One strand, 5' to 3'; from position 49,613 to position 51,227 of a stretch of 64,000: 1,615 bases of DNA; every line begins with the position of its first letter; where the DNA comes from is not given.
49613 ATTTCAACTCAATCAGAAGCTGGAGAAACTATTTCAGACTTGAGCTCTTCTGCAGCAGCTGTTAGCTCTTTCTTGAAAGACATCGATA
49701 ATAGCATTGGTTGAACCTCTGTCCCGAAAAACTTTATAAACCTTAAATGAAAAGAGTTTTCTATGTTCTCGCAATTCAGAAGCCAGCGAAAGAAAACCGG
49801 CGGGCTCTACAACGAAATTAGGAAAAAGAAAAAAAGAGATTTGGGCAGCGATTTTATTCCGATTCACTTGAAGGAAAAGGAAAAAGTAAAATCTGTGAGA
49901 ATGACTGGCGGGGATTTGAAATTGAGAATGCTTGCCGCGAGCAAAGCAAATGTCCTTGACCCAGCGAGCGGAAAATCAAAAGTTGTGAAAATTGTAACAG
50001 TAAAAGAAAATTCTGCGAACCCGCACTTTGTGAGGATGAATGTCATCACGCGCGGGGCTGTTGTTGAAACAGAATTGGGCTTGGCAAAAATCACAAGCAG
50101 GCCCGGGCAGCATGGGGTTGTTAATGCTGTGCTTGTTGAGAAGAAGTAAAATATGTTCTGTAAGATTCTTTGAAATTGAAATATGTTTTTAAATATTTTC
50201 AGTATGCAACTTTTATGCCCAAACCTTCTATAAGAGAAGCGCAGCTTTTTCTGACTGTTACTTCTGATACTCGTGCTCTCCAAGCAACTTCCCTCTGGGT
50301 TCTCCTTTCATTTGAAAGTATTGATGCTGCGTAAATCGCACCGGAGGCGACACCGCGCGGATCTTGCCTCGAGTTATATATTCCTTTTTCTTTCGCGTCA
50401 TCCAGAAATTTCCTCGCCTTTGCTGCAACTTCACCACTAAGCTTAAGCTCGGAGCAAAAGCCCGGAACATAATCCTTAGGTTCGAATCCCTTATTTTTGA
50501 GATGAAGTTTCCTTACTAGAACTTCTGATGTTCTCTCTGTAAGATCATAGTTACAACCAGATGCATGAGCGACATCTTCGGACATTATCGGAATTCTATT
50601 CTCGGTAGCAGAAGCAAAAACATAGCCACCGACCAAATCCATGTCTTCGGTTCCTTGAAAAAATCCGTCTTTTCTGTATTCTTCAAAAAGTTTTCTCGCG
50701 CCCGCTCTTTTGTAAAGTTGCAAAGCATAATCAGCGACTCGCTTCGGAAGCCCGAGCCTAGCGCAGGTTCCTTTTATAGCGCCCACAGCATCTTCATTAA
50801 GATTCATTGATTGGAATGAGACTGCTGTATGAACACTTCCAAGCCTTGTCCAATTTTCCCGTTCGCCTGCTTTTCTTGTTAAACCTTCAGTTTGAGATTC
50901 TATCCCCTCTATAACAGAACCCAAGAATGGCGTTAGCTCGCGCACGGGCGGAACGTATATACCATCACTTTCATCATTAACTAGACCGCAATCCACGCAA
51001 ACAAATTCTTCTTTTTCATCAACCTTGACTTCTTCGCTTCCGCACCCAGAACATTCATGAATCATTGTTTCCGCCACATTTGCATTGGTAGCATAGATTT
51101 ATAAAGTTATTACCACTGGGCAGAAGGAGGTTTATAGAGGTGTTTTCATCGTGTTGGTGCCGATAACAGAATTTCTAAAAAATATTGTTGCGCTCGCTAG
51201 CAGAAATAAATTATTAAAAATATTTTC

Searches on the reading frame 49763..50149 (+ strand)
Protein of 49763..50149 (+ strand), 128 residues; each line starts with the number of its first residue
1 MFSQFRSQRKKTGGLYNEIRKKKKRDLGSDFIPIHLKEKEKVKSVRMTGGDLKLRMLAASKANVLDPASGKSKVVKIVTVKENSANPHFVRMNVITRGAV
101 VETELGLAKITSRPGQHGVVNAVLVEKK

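Call 61: search_protein_families(library=pfam, proteins=[window:49763-50149:+], max_evalue=0.000001)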
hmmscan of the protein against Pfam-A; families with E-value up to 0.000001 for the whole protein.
window:49763-50149:+ (128 aa): 1 family
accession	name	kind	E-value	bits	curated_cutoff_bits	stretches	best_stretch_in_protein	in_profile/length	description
PF01201.27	Ribosomal_S8e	-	5.6e-35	120.9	30.2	1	5-125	3-133/133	Ribosomal protein S8e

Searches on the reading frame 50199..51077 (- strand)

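Call 61: search_protein_families(library=pfam, proteins=[window:50199-51077:-], max_evalue=0.000001)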
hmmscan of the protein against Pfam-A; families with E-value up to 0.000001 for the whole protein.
window:50199-51077:- (292 aa): 1 family
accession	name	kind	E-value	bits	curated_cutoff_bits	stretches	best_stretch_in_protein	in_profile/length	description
PF00382.24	TFIIB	-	4.4e-21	75.1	23.6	1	198-279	6-86/92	Transcription factor TFIIB repeat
